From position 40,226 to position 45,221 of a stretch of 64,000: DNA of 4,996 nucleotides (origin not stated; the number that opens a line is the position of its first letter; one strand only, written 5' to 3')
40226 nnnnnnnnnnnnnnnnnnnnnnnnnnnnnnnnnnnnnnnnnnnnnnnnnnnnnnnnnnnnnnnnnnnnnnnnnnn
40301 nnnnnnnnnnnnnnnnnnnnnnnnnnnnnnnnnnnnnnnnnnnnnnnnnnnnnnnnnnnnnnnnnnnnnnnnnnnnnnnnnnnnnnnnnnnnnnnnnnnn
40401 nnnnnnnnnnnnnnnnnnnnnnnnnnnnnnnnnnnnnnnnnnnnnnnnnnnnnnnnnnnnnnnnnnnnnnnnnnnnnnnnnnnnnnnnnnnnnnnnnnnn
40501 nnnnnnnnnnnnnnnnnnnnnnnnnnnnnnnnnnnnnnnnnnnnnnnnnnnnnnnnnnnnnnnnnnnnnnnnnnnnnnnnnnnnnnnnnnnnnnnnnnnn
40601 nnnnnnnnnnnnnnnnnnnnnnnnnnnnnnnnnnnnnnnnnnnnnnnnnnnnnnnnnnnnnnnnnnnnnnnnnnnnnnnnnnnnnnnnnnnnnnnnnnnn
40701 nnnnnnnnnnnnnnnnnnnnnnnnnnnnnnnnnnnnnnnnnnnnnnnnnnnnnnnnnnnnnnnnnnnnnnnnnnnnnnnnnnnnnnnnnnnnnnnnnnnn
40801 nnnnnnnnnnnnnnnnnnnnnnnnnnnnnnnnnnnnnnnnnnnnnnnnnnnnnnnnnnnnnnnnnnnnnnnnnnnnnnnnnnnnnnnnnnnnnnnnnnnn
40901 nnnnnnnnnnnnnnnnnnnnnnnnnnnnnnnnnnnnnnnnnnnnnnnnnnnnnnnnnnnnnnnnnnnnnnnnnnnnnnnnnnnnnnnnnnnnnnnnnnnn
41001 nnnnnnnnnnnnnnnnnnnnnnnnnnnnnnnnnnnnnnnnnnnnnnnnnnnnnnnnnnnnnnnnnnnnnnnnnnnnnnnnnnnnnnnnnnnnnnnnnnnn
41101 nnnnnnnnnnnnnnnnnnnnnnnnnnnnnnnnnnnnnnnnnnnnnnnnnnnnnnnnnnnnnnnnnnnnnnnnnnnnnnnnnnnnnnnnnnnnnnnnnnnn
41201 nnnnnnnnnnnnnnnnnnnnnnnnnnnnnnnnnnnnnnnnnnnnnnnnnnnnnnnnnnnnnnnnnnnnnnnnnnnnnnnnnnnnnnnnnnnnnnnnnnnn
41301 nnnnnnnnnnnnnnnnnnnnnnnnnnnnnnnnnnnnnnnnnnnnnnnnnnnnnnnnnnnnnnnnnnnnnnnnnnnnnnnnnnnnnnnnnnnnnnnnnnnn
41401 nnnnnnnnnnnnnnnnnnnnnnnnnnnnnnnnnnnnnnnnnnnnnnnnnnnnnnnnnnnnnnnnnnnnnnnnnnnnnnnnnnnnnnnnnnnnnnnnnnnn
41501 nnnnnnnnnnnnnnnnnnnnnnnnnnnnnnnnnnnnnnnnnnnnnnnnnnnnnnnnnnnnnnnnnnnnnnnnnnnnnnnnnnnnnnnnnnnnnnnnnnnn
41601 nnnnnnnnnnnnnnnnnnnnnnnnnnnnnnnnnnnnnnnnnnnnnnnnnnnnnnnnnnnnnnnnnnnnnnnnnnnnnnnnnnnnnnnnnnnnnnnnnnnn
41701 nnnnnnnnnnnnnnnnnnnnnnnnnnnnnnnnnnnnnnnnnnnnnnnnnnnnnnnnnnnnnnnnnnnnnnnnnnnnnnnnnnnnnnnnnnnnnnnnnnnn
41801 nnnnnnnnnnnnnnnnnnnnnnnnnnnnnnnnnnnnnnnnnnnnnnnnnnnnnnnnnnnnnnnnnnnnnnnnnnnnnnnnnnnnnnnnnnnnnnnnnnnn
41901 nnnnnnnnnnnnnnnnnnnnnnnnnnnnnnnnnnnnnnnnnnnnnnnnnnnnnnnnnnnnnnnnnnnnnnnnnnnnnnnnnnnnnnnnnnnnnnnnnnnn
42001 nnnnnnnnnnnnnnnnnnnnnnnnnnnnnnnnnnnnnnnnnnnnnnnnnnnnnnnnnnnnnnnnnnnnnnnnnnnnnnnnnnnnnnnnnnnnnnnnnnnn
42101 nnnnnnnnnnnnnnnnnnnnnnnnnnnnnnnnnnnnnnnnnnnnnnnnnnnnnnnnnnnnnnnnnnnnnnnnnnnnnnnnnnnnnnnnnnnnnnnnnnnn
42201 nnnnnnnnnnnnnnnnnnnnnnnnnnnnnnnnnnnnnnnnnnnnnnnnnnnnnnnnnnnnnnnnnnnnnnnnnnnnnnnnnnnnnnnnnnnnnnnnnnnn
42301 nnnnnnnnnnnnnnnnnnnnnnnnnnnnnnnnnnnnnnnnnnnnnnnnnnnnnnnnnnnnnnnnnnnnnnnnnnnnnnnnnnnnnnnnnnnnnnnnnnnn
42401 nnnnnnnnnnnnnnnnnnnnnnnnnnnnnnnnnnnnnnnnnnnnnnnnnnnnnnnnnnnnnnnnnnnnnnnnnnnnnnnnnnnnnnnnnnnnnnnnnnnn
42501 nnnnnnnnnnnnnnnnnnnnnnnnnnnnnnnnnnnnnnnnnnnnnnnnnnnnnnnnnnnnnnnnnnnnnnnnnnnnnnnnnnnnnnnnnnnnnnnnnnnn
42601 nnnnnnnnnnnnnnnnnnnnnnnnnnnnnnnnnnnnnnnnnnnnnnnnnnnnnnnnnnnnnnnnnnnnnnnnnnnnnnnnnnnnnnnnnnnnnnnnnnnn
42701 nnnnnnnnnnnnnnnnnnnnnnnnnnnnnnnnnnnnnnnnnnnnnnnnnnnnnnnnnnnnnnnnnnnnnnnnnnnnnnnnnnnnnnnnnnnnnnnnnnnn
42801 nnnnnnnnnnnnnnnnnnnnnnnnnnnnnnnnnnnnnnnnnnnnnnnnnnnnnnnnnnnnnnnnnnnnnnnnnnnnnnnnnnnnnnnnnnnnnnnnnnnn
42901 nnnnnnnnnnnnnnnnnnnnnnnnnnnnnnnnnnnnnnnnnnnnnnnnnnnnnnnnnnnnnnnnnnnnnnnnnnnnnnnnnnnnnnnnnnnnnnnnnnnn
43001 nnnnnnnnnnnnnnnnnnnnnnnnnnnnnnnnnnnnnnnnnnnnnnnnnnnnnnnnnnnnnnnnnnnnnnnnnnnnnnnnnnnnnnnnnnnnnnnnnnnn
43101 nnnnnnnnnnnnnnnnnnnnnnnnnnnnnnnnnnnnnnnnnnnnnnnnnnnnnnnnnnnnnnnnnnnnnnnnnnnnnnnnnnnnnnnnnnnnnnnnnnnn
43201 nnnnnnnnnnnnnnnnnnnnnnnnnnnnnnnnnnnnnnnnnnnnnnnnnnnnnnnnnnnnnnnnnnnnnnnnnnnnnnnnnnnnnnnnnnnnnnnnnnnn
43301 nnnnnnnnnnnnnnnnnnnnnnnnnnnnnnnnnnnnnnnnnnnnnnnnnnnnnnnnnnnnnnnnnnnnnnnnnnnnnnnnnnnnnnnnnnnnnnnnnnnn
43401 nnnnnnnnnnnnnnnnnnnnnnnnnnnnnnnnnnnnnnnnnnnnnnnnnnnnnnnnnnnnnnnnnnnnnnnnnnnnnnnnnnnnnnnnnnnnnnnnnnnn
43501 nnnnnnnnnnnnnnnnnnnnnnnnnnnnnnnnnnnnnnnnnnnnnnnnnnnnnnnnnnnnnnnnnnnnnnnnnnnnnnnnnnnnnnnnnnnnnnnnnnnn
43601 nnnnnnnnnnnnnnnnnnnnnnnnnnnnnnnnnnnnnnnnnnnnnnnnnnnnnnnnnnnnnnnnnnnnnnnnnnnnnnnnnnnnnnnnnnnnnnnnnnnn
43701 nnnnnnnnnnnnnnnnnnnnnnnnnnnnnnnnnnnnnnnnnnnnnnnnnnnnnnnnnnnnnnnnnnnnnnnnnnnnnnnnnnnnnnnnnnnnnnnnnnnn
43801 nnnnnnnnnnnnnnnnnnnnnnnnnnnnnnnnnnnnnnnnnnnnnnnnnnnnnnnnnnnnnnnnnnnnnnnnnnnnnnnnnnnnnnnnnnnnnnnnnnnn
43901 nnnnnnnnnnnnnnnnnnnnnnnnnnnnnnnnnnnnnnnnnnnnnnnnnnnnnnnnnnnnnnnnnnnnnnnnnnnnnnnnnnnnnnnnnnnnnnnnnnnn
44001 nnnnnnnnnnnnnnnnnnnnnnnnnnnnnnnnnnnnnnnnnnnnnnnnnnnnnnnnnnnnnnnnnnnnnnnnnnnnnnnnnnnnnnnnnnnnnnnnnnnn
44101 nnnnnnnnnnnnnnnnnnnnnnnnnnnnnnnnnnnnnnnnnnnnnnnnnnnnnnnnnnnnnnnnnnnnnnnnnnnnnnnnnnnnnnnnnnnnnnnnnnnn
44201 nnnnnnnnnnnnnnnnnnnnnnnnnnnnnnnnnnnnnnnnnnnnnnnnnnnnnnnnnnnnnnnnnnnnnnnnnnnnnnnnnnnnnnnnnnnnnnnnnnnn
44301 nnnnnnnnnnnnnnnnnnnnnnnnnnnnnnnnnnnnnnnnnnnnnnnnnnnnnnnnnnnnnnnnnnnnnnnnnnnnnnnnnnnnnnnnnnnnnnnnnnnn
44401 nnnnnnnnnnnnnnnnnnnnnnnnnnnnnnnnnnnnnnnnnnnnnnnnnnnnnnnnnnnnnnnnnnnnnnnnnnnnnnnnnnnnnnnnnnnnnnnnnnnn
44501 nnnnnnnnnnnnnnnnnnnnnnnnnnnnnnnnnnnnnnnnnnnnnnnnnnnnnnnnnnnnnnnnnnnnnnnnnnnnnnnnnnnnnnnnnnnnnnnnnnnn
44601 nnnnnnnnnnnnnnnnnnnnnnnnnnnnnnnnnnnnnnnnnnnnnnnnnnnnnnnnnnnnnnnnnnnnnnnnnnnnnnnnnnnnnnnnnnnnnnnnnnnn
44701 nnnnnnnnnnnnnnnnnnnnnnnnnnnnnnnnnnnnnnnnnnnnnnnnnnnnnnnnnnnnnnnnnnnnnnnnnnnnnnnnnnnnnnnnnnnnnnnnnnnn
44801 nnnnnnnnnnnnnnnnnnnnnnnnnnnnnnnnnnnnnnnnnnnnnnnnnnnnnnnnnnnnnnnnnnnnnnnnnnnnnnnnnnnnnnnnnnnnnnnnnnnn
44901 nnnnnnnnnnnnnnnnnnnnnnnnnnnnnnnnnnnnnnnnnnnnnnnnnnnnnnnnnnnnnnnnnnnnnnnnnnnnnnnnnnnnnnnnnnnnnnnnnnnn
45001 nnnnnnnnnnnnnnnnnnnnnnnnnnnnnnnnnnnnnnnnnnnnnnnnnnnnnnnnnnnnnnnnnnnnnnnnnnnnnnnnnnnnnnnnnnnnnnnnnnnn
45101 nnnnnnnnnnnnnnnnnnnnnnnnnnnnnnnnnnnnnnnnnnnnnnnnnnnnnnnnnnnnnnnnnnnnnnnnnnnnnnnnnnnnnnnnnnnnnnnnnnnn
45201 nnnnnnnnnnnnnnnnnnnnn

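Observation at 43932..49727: Stand-alone 1,931-aa transglutaminase-like / DUF4011 / SF1 helicase / nuclease-like / DUF3320 protein: candidate single-gene defence or nucleic-acid surveillance system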

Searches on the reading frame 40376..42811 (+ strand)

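Call 17: search_protein_families(library=pfam, proteins=[window:40376-42811:+], max_evalue=0.001)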
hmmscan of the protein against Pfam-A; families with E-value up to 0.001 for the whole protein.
window:40376-42811:+ (811 aa): 3 families
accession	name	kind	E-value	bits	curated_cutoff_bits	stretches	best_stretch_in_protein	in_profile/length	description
PF00759.25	Glyco_hydro_9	-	2.9e-123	412.9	27.7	1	54-523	1-443/444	Glycosyl hydrolase family 9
PF00404.24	Dockerin_1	-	4.4e-08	33.6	22.9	1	747-802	1-56/57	Dockerin type I domain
PF00942.24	CBM_3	-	0.00022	22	22.4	1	583-647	24-83/83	Cellulose binding domain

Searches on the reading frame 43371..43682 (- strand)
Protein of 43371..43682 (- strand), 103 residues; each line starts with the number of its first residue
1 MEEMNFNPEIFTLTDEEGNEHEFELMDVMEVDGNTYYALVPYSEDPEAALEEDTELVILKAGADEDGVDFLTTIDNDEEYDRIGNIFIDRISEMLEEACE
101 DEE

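Call 17: search_protein_families(library=pfam, proteins=[window:43371-43682:-], max_evalue=0.001)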
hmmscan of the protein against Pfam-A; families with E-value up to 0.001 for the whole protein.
window:43371-43682:- (103 aa): 1 family
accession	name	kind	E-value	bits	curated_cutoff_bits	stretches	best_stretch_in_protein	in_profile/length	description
PF06949.16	DUF1292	-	3.2e-18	66.8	24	1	16-90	1-73/75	Protein of unknown function (DUF1292)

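Call 75: search_protein_families(library=padloc, proteins=[window:43371-43682:-], max_evalue=0.00001)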
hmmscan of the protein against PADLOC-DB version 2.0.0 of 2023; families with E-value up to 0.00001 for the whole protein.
window:43371-43682:- (103 aa): 0 families

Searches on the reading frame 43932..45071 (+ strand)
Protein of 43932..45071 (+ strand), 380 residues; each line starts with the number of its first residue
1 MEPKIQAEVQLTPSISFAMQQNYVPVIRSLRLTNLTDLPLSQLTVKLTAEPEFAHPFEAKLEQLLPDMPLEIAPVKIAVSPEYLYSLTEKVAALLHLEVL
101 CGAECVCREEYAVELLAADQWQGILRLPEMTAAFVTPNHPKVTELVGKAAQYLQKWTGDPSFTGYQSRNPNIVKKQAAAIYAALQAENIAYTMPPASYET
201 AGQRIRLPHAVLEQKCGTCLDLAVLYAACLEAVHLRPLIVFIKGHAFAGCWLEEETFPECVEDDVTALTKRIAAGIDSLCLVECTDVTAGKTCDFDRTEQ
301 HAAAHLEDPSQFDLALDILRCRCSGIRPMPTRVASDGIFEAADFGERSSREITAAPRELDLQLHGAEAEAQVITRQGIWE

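Call 40: search_protein_representatives(protein=window:43932-45071:+)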
Query: 380 residues. Proteins with E-value up to 0.001 (for the whole library): 4709; up to 1e-10: 2635; up to 1e-30: 1071. The best 150 are listed.
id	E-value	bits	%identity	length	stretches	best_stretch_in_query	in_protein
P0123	7.0e-143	492.5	57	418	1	5-380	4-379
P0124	1.1e-128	445.8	55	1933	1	13-380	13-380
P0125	5.5e-116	404.0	52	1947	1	1-380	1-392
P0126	2.7e-109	382.0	48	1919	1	10-363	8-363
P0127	5.9e-108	377.6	49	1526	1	1-380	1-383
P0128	9.6e-106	370.3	47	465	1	2-380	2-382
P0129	1.9e-103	362.7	49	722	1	13-380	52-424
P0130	1.1e-102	360.3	46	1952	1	14-380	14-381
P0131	2.6e-100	352.4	50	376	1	5-335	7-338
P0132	7.2e-98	344.4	46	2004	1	2-380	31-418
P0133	3.7e-95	335.5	40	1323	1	4-380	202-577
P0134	3.9e-93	328.8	56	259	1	102-349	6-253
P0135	1.4e-92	326.9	48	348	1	14-337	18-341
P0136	5.3e-92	325.1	46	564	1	12-339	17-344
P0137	3.6e-91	322.3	45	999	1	3-350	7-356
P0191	3.2e-77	276.4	37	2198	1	2-345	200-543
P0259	2.9e-68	247.0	36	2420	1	2-338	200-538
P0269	5.8e-67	242.7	36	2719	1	5-380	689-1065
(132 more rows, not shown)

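Call 41: predict_structure(alignment_id=A1)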
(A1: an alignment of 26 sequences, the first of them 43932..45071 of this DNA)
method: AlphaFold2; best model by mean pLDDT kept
length: 380 residues; sequences in the alignment: 26
mean_pLDDT: 81.9   pTM: 0.78
mean pLDDT of the five models: 81.9, 78.5, 74.7, 70.5, 68.7
residues with pLDDT >= 90: 188; 70-90: 130; 50-70: 12; < 50: 50
segments of 3 or more residues with pLDDT < 50: 331-380
pLDDT, mean of each block of 10 residues (from residue 1): 84 87 85 94 95 91 93 84 85 95 93 91 86 88 93 92 82 93 92 74 86 91 95 93 93 84 92 83 88 85 92 92 71 40 40 34 36 39
secondary structure, 60 per line:
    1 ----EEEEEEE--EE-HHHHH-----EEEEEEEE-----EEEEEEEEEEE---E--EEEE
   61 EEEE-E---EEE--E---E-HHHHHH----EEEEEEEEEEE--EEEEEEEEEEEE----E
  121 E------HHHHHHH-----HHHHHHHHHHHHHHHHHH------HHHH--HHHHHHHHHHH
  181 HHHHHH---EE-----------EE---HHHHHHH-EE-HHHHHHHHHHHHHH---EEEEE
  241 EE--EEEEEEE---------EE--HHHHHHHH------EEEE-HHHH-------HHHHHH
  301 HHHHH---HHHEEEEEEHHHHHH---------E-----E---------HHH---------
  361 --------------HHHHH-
elements in order: E5-11 H17-21 E27-34 E40-50 E57-64 E70-72 H81-86 E91-101 E104-115 H128-134 H140-157 H164-167 H170-186 H208-214 H219-232 E236-242 E245-251 H265-272 E279-282 H284-287 H295-305 E312-317 H318-323 H375-379

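Call 43: fold_search(model_id=the predicted structure, library=pdb)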
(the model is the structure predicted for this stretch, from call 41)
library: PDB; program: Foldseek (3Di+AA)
matches with E <= 10: 1533; with E <= 0.001: 5
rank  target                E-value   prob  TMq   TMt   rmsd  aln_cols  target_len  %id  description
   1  3kd4_A                2.6e-04  0.84  0.20  0.16  17.7       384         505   12  CRYSTAL STRUCTURE OF A PUTATIVE PROTEASE (BDI_1141) FROM PARABACTEROIDES DISTASONIS ATCC 8503 AT 2.00 A RESOLUTION (released 2009-11-24)
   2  8csw                  4.6e-04  1.00  0.22  0.13   3.3       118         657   13  Local refinement of protein 4.2 in Class 2 of erythrocyte ankyrin-1 complex (released 2022-07-20)
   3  6qud                  7.3e-04  1.00  0.23  0.11   5.1       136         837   14  2-deoxy-galactose reaction intermediate of a Truncated beta-galactosidase III from Bifidobacterium bifidum (released 2020-03-18)
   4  3s3p_A                7.3e-04  0.82  0.21  0.14  18.1       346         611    9  Transglutaminase 2 in complex with a novel inhibitor (released 2012-06-06)
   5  7ok6_HHH              8.2e-04  1.00  0.20  0.42   4.2       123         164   10  Crystal structure of UNC119B in complex with LCK peptide (released 2021-06-09)
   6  1ggt_A                1.1e-03  1.00  0.20  0.11   4.4       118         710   12  THREE-DIMENSIONAL STRUCTURE OF A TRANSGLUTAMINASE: HUMAN BLOOD COAGULATION FACTOR XIII (released 1995-07-31)
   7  9fyn                  1.1e-03  1.00  0.21  0.11   4.0       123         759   14  Lacto-N-biosidase from Trueperella pyogenes (released 2024-10-09)
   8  6quc_A                1.2e-03  1.00  0.22  0.10   4.9       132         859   14  Truncated beta-galactosidase III from Bifidobacterium bifidum (released 2020-03-18)
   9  7qjk_BBB              1.3e-03  1.00  0.19  0.43   4.5       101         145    4  Crystal structure of PDE6D in complex with Compound-2 (released 2022-01-26)
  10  5dmy_B                1.3e-03  1.00  0.21  0.10   5.4       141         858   14  Beta-galactosidase - construct 33-930 (released 2016-10-05)
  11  8xrv_B                1.3e-03  1.00  0.18  0.10   6.4       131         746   12  The crystal structure of a GH3 enzyme CcBgl3B with glucose (released 2024-04-10)
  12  5dmy_A                1.4e-03  1.00  0.21  0.10   5.0       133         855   14  Beta-galactosidase - construct 33-930 (released 2016-10-05)
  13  2vzt_A                1.4e-03  0.93  0.20  0.10  20.3       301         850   12  Complex of Amycolatopsis orientalis exo-chitosanase CsxA E541A with PNP-beta-D-glucosamine (released 2008-10-14)
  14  1ggu_B                1.6e-03  1.00  0.20  0.11   4.4       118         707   12  HUMAN FACTOR XIII WITH CALCIUM BOUND IN THE ION SITE (released 1999-09-16)
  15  1ex0_B                1.6e-03  1.00  0.20  0.11   4.4       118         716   12  HUMAN FACTOR XIII, MUTANT W279F ZYMOGEN (released 2003-12-23)
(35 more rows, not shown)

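Call 46: search_protein_families(library=pfam, alignment_id=A2, max_evalue=0.1)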
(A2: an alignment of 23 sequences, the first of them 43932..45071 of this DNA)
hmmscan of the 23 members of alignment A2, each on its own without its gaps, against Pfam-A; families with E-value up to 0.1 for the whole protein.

A. member 1, window:43932-45071:+ (380 aa): 2 families
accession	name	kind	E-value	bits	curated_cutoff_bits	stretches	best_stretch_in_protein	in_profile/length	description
PF01841.26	Transglut_core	-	0.00066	20.4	23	1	173-235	14-70/108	Transglutaminase-like superfamily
PF04473.18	DUF553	-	0.0018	18.2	20.5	1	184-240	25-85/140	Transglutaminase-like domain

B. families by the number of members that match (of 23 scanned): 9 families
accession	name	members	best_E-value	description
PF13195.11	DUF4011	7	2e-11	Protein of unknown function (DUF4011)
PF04473.18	DUF553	5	9.8e-05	Transglutaminase-like domain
PF01841.26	Transglut_core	5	0.00066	Transglutaminase-like superfamily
PF00239.26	Resolvase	1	1e-23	Resolvase, N terminal domain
PF03424.20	CBM_17_28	1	0.038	Carbohydrate binding domain (family 17/28)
PF13369.12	Transglut_core2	1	0.041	Transglutaminase-like superfamily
PF17221.8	COMMD1_N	1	0.063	COMMD1 N-terminal domain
PF20210.4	Laa1_Sip1_HTR5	1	0.08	Laa1/Sip1/HEATR5 HEAT repeat region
PF07679.22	I-set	1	0.093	Immunoglobulin I-set domain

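Call 47: search_solved_structures(query=A2, max_evalue=10, show_alignments=2)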
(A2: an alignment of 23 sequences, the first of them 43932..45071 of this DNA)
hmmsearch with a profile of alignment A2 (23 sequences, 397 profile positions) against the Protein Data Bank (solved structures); distinct sequences matched with E-value up to 10: 0.

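Call 71: search_protein_families(library=ncbifam, proteins=[window:43932-45071:+], max_evalue=0.01)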
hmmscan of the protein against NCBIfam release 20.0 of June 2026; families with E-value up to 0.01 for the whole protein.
window:43932-45071:+ (380 aa): 1 family
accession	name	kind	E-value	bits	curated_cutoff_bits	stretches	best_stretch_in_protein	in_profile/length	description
NF058533.1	antiphage_ProA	equivalog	1.4e-113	380.9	1500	1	16-380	1-364/1903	anti-phage protein ProA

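Call 85: search_protein_families(library=pfam, proteins=[P0191, P0259, P0269], max_evalue=0.001)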
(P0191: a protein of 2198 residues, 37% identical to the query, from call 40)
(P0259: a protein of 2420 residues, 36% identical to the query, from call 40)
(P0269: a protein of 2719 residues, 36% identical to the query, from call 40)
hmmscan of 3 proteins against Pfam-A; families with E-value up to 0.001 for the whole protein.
P0191 (2198 aa): 10 families
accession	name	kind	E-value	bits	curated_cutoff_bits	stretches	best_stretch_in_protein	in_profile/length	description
PF13195.11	DUF4011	-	4.7e-45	153.8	22.2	1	579-751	1-158/158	Protein of unknown function (DUF4011)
PF18741.7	MTES_1575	-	3.6e-23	81.9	38.2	1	1801-1893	4-94/96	REase_MTES_1575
PF13087.12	AAA_12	-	1.3e-19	71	27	1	1554-1749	4-192/195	AAA domain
PF13086.12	AAA_11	-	1.3e-16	61.6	27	2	858-1005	2-146/257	AAA domain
PF11784.13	DUF3320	-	4.2e-10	39.9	25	1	1961-2003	7-49/50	Protein of unknown function (DUF3320)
PF13245.12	AAA_19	-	3.4e-09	37.4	25.1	1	863-918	2-60/134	AAA domain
PF13604.12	AAA_30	-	2.3e-07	31.2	27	1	859-920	3-66/191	AAA domain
PF04851.21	ResIII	-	8.8e-06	26.2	22.5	1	866-960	12-114/164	Type III restriction enzyme, res subunit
PF22083.2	I-HmuI_NUMOD-like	-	4.1e-05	23.5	27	1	2160-2195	10-45/46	DNA endonuclease I-HmuI-like, NUMOD-like domain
PF01443.25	Viral_helicase1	-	7.5e-05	23.1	21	0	1488-1534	50-100/228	Viral superfamily 1 RNA helicase core domain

P0259 (2420 aa): 9 families
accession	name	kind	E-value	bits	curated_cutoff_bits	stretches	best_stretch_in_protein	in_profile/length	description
PF13195.11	DUF4011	-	2e-43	148.5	22.2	1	582-752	1-158/158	Protein of unknown function (DUF4011)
PF18741.7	MTES_1575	-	4e-22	78.5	38.2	1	2159-2253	4-96/96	REase_MTES_1575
PF13086.12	AAA_11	-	7.1e-16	59.2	27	2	861-952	3-105/257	AAA domain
PF13087.12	AAA_12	-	1.8e-14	54.2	27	1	1913-2107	4-192/195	AAA domain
PF13245.12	AAA_19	-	2.2e-08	34.8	25.1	0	866-923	3-62/134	AAA domain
PF13604.12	AAA_30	-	6.8e-07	29.7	27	1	864-921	6-65/191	AAA domain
PF13643.11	DUF4145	-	4.1e-05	24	23.1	1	21-111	2-87/88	Domain of unknown function (DUF4145)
PF04851.21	ResIII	-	4.6e-05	23.8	22.5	1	872-958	21-96/164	Type III restriction enzyme, res subunit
PF01443.25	Viral_helicase1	-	0.00022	21.6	21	0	1851-1893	56-100/228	Viral superfamily 1 RNA helicase core domain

P0269 (2719 aa): 12 families
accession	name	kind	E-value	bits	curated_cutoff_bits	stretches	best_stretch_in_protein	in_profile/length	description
PF13195.11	DUF4011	-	1.4e-37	129.6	22.2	1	1067-1265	1-158/158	Protein of unknown function (DUF4011)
PF18741.7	MTES_1575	-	1.9e-23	82.8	38.2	1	2300-2394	3-95/96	REase_MTES_1575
PF13086.12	AAA_11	-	1.2e-18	68.3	27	2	1370-1448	2-93/257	AAA domain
PF13087.12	AAA_12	-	1.7e-16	60.8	27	1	2066-2250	9-191/195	AAA domain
PF07179.17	SseB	-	2.4e-09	37.9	21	1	511-648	1-122/124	SseB protein N-terminal domain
PF13245.12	AAA_19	-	7.9e-09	36.2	25.1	1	1374-1432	1-61/134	AAA domain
PF13604.12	AAA_30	-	8.3e-09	35.9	27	1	1371-1431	3-65/191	AAA domain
PF02037.33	SAP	-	1.3e-06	28.3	23.9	1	135-164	3-32/37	SAP domain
PF11784.13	DUF3320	-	1.5e-06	28.5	25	1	2551-2597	3-49/50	Protein of unknown function (DUF3320)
PF01443.25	Viral_helicase1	-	0.00011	22.5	21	0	1994-2041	49-100/228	Viral superfamily 1 RNA helicase core domain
PF04473.18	DUF553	-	0.0006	19.7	20.5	0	870-923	27-85/140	Transglutaminase-like domain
PF04851.21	ResIII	-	0.00085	19.7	22.5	0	1382-1465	21-114/164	Type III restriction enzyme, res subunit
